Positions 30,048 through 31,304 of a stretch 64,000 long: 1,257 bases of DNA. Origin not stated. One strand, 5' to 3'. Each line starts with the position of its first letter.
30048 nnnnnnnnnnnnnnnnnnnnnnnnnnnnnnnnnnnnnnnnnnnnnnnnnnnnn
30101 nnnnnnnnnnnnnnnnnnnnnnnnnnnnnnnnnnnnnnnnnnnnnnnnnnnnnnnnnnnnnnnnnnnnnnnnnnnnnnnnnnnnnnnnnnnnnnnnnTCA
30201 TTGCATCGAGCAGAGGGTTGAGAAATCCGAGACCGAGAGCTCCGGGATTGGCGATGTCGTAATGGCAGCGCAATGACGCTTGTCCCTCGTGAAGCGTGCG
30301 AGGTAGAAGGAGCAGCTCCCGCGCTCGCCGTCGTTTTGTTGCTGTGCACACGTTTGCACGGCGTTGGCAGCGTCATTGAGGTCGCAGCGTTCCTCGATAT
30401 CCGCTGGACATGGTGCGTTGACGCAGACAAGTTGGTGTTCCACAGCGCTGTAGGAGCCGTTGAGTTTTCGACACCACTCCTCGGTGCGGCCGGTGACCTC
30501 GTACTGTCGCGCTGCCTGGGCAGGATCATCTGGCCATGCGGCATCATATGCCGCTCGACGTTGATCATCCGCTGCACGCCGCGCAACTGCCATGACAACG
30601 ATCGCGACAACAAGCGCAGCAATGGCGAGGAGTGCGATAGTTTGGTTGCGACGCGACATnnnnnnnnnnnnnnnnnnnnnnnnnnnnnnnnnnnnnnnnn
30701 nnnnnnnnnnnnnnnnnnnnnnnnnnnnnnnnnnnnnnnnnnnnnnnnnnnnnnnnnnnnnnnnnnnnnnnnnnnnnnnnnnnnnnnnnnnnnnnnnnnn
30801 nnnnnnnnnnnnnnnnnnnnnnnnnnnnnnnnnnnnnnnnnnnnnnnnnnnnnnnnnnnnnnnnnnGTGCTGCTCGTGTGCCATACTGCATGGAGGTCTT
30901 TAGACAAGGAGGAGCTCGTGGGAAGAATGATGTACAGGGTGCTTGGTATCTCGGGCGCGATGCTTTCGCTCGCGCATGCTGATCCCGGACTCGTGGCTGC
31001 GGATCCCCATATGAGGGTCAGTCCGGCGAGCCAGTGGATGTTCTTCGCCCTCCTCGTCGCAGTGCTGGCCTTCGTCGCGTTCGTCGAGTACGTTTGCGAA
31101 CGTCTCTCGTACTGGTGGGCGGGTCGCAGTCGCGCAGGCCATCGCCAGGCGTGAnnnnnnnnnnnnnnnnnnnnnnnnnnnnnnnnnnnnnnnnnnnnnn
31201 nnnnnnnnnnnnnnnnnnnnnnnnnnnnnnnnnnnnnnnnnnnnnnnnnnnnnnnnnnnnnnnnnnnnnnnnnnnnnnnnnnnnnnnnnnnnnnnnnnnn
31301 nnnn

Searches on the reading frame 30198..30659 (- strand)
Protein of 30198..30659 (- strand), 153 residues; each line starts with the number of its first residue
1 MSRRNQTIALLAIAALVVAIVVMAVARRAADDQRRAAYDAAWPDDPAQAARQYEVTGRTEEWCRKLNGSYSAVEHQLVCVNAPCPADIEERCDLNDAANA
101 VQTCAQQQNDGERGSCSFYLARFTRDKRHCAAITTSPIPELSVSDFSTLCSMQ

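Call 7: search_protein_families(library=pfam, proteins=[window:30198-30659:-], max_evalue=0.1)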
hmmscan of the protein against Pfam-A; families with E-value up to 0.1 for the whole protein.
window:30198-30659:- (153 aa): 1 family
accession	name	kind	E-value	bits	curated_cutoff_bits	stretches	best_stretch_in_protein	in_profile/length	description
PF12555.13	SteA-like_C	-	0.051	14.1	26.4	1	6-27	14-35/52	SteA-like C-terminal domain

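Call 9: search_protein_families(library=ncbifam, proteins=[window:30198-30659:-], max_evalue=1)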
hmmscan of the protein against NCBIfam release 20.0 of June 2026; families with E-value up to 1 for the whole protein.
window:30198-30659:- (153 aa): 5 families
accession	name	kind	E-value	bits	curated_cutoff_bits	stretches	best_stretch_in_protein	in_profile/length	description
NF003403.0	PRK04694.1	equivalog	1.2e-05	25.1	300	1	14-73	115-172/190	Maf-like protein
TIGR03752.1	conj_TIGR03752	hypoth_equivalog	0.054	12.8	241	1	4-114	2-112/471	TIGR03752 family integrating conjugative element protein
NF051432.1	PepSY_MTB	domain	0.079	13.4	60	1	1-58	1-58/101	PepSY domain-containing protein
NF006432.0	PRK08706.1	equivalog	0.11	11.7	384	1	8-51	206-250/289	lipid A biosynthesis lauroyl acyltransferase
NF053528.1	secreted_MTB12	equivalog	0.4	10.8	125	0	8-56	9-54/161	MTB12 family secreted protein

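Call 10: search_protein_families(library=padloc, proteins=[window:30198-30659:-], max_evalue=1)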
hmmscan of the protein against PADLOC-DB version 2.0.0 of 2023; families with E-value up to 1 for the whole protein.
window:30198-30659:- (153 aa): 0 families

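Call 58: find_homologous_proteins(query=window:30198-30659:-, max_evalue=0.01)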
Query window:30198-30659:- (153 aa): 1 proteins with E <= 0.01 among 315 candidates.
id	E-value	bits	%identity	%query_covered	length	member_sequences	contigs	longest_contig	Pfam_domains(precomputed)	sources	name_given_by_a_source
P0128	1.1e-95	335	100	100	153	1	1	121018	-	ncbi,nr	ncbi:MAG: hypothetical protein Q7S96_02550 [bacterium]|nr:hypothetical protein [bacterium]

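Call 78: search_protein_families(library=phrogs, proteins=[window:30198-30659:-], max_evalue=0.01)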
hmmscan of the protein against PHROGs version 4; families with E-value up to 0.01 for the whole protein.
window:30198-30659:- (153 aa): 0 families

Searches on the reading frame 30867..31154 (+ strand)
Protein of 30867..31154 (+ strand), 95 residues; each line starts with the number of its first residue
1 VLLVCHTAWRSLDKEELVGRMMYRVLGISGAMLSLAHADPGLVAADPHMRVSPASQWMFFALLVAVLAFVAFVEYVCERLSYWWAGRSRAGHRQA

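Call 7: search_protein_families(library=pfam, proteins=[window:30867-31154:+], max_evalue=0.1)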
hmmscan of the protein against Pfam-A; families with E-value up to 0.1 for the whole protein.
window:30867-31154:+ (95 aa): 2 families
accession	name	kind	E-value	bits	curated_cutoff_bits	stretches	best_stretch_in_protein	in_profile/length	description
PF03376.19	Adeno_E3B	-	0.015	16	25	1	61-83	28-50/67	Adenovirus E3B protein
PF03554.18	Herpes_UL73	-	0.02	15.3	23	1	52-77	40-65/75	UL73 viral envelope glycoprotein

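Call 9: search_protein_families(library=ncbifam, proteins=[window:30867-31154:+], max_evalue=1)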
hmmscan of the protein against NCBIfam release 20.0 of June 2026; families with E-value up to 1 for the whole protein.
window:30867-31154:+ (95 aa): 1 family
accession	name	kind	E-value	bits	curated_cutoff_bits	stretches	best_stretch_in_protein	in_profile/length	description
NF038216.1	ABZJ_00895_fam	subfamily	0.00062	19.7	33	1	30-89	74-131/134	ABZJ_00895 family protein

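Call 10: search_protein_families(library=padloc, proteins=[window:30867-31154:+], max_evalue=1)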
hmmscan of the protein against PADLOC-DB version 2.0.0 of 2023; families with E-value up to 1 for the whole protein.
window:30867-31154:+ (95 aa): 0 families

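Call 78: search_protein_families(library=phrogs, proteins=[window:30867-31154:+], max_evalue=0.01)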
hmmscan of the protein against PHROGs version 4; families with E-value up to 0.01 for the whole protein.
window:30867-31154:+ (95 aa): 0 families
